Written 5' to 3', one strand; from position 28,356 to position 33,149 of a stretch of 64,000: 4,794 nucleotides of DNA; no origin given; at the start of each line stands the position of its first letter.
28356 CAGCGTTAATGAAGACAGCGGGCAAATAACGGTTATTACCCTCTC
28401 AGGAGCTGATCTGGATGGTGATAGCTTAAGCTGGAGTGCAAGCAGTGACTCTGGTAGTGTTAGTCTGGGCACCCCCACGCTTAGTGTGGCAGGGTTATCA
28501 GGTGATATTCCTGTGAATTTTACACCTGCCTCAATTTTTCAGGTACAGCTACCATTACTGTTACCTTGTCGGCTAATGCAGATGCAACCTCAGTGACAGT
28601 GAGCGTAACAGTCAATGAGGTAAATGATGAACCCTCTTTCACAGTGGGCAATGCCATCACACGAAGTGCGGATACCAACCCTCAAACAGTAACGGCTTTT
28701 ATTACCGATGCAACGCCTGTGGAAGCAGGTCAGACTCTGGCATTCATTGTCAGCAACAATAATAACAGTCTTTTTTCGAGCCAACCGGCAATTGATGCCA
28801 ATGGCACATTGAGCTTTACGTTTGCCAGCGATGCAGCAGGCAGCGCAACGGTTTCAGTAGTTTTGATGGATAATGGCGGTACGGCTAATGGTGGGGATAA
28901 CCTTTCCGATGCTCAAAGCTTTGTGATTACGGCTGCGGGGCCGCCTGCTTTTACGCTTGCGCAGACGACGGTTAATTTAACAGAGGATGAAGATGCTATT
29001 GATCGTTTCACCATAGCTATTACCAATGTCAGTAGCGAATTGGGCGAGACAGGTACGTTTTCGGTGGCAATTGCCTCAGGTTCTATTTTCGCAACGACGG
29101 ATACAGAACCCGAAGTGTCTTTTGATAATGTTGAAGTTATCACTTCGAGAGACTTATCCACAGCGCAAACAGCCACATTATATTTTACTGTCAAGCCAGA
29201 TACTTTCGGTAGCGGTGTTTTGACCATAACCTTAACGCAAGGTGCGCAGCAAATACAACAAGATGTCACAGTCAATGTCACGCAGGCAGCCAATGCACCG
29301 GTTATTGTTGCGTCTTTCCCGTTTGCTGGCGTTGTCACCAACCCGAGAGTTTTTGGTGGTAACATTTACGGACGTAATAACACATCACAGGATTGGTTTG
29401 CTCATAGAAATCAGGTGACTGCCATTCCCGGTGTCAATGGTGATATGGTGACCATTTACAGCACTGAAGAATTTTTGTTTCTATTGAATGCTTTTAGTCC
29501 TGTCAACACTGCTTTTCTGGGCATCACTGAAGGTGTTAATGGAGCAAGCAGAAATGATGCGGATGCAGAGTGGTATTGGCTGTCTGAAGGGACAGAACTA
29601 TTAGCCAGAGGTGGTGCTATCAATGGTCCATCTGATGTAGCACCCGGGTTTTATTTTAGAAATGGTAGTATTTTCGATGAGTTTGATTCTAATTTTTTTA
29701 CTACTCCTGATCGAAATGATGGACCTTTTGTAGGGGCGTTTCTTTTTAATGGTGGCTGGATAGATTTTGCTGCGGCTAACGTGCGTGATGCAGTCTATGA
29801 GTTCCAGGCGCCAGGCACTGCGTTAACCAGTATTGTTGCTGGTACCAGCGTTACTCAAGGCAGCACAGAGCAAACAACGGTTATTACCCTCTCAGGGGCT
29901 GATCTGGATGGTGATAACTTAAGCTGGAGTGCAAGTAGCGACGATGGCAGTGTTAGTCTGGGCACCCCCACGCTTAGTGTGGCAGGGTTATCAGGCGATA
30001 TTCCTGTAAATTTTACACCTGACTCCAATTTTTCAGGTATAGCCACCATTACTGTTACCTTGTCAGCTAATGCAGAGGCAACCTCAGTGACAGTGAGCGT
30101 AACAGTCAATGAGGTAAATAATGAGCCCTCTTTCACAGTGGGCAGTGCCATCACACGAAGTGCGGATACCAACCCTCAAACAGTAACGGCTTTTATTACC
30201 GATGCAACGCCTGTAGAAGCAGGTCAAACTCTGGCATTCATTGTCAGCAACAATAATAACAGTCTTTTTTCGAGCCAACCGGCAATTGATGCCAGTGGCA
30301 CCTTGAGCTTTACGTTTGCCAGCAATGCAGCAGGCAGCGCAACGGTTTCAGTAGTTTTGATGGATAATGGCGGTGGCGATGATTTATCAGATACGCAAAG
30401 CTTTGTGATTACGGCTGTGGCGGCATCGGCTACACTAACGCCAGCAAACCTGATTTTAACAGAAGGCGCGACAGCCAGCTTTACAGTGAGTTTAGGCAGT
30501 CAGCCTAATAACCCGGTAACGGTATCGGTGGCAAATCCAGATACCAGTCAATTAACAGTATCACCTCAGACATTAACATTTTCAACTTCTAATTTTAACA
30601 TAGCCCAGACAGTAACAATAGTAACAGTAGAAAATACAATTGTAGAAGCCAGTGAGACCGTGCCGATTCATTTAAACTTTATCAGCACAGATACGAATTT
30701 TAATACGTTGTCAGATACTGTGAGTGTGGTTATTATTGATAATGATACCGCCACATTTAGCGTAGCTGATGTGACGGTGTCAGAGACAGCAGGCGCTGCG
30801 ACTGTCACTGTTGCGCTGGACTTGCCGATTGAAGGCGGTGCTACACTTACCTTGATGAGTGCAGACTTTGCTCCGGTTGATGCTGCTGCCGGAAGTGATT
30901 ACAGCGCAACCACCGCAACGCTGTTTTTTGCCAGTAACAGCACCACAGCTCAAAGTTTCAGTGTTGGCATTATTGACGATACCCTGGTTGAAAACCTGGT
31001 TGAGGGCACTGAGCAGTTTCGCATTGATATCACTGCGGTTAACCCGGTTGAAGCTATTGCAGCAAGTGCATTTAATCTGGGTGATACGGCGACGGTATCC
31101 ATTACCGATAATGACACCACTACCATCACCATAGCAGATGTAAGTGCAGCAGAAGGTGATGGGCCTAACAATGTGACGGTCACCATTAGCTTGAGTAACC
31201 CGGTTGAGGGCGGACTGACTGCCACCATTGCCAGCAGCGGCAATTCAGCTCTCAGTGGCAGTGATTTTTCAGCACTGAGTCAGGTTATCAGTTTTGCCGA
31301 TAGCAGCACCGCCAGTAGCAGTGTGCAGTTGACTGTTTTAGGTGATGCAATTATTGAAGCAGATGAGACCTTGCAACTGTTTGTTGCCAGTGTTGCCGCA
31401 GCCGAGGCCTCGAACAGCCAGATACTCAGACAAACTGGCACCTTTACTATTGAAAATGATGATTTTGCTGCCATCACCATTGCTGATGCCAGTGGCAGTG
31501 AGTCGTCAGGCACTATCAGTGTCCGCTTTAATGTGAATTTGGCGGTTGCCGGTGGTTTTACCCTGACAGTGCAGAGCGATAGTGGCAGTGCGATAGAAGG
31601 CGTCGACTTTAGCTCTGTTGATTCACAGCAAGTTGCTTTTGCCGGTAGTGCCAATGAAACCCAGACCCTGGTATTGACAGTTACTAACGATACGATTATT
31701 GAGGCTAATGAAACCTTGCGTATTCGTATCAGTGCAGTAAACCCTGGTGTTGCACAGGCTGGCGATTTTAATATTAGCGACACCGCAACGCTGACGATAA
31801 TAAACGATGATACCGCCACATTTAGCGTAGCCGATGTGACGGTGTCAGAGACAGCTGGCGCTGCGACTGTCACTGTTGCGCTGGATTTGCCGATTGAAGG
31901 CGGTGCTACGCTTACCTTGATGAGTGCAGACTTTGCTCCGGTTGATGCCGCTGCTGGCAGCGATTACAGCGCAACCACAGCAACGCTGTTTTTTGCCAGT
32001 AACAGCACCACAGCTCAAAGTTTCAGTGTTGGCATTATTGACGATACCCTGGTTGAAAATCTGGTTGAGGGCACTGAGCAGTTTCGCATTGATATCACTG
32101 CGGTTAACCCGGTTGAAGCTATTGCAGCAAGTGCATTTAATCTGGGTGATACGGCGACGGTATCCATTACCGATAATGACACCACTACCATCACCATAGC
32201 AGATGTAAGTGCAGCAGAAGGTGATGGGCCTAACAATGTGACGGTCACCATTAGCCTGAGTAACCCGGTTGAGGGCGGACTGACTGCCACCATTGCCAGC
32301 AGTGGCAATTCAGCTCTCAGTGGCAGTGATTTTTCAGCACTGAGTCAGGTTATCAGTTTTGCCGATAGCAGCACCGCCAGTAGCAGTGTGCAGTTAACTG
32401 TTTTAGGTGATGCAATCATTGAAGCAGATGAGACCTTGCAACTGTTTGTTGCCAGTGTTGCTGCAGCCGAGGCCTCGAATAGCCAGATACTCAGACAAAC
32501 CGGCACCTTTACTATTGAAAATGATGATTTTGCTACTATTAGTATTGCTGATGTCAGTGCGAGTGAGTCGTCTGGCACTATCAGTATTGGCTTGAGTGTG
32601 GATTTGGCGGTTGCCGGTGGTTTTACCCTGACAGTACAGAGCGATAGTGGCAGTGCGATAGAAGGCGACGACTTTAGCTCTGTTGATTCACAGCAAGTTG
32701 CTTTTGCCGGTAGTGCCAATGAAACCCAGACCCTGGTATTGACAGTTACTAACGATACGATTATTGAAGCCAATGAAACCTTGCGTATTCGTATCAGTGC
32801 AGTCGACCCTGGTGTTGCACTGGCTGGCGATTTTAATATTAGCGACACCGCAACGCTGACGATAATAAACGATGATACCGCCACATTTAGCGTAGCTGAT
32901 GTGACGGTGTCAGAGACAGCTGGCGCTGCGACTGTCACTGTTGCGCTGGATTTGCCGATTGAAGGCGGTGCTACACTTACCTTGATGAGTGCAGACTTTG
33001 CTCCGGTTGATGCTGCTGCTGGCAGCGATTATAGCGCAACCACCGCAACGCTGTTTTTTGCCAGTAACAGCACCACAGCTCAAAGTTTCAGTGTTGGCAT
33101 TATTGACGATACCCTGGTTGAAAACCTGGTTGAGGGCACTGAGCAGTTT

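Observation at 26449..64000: Open-ended giant gene (>37.5 kb, >12,500 codons) encoding a secreted protein with ~90 Calx-beta domains, invisible in the ORF track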

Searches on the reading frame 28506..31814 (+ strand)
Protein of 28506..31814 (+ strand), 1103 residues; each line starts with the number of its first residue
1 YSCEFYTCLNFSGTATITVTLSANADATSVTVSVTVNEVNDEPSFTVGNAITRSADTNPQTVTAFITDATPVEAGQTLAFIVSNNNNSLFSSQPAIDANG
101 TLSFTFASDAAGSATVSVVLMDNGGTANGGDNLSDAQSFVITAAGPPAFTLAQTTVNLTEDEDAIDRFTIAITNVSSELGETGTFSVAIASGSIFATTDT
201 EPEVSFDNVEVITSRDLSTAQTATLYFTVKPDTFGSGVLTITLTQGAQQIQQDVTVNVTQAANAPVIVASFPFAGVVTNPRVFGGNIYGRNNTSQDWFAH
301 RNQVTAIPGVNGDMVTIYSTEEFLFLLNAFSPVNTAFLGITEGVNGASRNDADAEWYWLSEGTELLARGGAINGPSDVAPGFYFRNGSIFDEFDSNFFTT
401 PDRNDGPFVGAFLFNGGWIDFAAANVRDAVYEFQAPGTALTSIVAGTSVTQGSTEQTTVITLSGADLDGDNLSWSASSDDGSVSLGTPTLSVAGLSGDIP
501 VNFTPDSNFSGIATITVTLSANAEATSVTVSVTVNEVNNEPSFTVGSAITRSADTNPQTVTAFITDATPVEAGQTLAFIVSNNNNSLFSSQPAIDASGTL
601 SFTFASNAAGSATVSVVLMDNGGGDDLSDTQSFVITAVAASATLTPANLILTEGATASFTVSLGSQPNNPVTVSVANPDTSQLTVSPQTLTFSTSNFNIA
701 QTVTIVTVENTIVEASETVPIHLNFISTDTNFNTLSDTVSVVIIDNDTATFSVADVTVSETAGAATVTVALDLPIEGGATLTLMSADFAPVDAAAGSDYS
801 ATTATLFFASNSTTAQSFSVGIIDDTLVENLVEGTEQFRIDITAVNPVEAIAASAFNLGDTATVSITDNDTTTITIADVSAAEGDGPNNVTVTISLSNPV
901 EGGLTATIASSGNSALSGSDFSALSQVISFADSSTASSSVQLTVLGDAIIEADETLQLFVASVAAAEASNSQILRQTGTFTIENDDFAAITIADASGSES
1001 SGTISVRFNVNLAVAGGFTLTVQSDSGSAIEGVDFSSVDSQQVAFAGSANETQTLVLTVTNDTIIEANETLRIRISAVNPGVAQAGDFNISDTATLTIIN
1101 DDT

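Call 47: search_protein_families(library=ncbifam, proteins=[window:28506-31814:+], max_evalue=0.01)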
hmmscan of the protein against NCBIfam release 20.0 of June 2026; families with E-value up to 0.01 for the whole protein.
window:28506-31814:+ (1103 aa): 1 family
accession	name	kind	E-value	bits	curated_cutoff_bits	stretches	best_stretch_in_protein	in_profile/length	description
NF008595.0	PRK11562.1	equivalog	0.0077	15.6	293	0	597-663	102-166/268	nitrite transporter NirC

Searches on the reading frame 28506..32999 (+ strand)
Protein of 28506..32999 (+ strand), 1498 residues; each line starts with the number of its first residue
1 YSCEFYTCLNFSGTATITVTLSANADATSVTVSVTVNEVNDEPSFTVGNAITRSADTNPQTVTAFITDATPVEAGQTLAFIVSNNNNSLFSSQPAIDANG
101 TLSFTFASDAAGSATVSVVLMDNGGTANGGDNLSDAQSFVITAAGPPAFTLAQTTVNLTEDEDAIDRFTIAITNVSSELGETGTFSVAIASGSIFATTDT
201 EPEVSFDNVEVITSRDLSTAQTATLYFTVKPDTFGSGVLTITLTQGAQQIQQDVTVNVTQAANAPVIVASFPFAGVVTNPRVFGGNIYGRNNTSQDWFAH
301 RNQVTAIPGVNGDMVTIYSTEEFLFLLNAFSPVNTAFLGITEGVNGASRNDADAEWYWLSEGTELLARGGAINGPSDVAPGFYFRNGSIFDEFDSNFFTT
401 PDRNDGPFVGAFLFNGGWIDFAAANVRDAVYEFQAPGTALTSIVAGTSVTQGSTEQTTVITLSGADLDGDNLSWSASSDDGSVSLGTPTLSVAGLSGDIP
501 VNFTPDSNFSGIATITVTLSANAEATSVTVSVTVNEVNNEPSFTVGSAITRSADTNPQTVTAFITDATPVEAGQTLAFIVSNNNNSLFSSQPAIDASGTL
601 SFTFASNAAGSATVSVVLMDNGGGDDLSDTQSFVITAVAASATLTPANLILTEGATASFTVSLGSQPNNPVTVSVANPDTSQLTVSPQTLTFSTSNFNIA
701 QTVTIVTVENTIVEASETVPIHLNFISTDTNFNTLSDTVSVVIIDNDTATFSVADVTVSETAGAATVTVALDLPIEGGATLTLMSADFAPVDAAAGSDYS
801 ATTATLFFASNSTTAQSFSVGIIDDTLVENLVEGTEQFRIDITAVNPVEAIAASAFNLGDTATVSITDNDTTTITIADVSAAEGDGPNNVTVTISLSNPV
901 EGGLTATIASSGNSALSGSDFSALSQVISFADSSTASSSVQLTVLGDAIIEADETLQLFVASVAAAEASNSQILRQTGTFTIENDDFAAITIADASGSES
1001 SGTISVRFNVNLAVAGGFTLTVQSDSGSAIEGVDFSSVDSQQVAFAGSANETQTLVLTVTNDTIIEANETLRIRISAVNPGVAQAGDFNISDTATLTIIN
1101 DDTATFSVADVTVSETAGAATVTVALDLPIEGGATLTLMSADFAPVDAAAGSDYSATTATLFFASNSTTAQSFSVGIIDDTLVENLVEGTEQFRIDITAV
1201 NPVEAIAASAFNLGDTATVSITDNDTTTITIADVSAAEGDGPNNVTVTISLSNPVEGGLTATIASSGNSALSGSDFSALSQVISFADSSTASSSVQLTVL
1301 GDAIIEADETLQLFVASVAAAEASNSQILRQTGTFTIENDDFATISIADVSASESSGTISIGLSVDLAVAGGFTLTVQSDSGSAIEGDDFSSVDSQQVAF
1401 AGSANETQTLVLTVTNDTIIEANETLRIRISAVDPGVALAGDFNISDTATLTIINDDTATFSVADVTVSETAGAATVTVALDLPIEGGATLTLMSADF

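Call 8: search_protein_families(library=pfam, proteins=[window:28506-32999:+], max_evalue=0.01)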
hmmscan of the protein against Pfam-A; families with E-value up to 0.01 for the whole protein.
window:28506-32999:+ (1498 aa): 5 families
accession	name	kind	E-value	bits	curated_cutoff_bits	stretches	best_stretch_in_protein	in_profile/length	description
PF03160.20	Calx-beta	-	6.3e-51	171.8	27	6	746-870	5-119/119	Calx-beta domain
PF17963.7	Big_9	-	0.00016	22.9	23.6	1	446-534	8-88/89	Bacterial Ig domain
PF09394.16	Inhibitor_I42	-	0.004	17.9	27.2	0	580-635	35-89/91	Chagasin family peptidase inhibitor I42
PF02369.22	Big_1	-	0.0057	17.2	34.9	1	57-123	16-82/93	Bacterial Ig-like domain (group 1)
PF20033.5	DUF6438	-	0.0075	17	30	0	831-877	36-84/116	Domain of unknown function (DUF6438)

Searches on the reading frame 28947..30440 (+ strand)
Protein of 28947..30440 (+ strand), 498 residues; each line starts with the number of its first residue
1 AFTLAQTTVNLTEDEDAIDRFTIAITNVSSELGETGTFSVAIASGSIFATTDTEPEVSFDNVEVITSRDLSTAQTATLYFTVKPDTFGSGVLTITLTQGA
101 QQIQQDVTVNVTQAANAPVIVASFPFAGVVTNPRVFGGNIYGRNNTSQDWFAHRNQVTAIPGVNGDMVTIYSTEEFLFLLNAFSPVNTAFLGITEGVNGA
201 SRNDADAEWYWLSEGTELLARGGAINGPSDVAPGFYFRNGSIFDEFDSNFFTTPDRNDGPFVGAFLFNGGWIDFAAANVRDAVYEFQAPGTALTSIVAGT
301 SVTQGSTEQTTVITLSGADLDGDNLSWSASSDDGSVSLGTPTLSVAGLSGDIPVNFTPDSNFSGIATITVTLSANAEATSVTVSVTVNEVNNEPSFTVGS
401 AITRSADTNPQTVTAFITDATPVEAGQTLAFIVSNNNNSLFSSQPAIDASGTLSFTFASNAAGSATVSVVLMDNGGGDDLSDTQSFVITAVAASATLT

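Call 29: search_solved_structures(query=window:28947-30440:+, max_evalue=1, show_alignments=2)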
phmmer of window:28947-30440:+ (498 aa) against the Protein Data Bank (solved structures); distinct sequences matched with E-value up to 1: 1.
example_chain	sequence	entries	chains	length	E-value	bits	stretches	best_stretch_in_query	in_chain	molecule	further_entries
2qpv_A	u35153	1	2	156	0.56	12.1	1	322-400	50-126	Uncharacterized protein Atu1531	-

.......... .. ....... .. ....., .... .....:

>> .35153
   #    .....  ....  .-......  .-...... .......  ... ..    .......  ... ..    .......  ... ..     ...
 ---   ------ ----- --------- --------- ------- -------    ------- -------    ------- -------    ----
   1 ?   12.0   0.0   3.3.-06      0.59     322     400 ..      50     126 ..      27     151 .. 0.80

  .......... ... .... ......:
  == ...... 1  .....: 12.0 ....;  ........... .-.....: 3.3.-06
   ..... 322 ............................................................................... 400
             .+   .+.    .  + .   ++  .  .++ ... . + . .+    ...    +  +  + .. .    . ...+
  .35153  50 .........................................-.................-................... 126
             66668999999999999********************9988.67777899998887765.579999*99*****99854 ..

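Call 55: predict_structure(protein=window:28950-30419:+)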
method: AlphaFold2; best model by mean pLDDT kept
length: 490 residues; sequences in the alignment: 1
mean_pLDDT: 33.3   pTM: 0.23
mean pLDDT of the five models: 33.3, 32.9, 31.4, 31.0, 30.0
residues with pLDDT >= 90: 0; 70-90: 0; 50-70: 12; < 50: 478
segments of 3 or more residues with pLDDT < 50: 1-90, 95-97, 99-101, 107-354, 356-440, 442-453, 455-490
pLDDT, mean of each block of 10 residues (from residue 1): 41 38 42 41 33 32 34 41 43 49 49 27 23 22 23 22 23 28 25 23 25 23 24 24 23 24 23 22 24 29 34 38 44 38 45 48 44 44 37 33 38 36 30 35 44 42 35 35 31
secondary structure, 60 per line:
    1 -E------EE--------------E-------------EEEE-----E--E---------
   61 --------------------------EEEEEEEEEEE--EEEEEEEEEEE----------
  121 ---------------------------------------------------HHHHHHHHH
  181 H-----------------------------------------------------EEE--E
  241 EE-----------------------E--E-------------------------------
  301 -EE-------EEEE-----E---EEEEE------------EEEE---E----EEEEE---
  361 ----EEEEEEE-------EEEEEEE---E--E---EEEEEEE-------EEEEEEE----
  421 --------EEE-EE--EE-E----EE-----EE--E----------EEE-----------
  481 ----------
elements in order: E39-42 E87-97 E100-110 H172-181 E235-237 E240-242 E311-314 E324-328 E341-344 E353-357 E365-371 E379-385 E396-402 E410-416 E429-431 E467-469

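Call 61: find_related_loci(query=window:28950-30419:+, collection=metagenome_contigs, flank=10000)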
Query window:28950-30419:+ (490 aa) in metagenome_contigs; peptide patterns used: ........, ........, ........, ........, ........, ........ (x = any residue, [..] = any of these).
85 stretches matched a pattern, but none encodes a relative of the query by tblastn (E <= 1e-3).
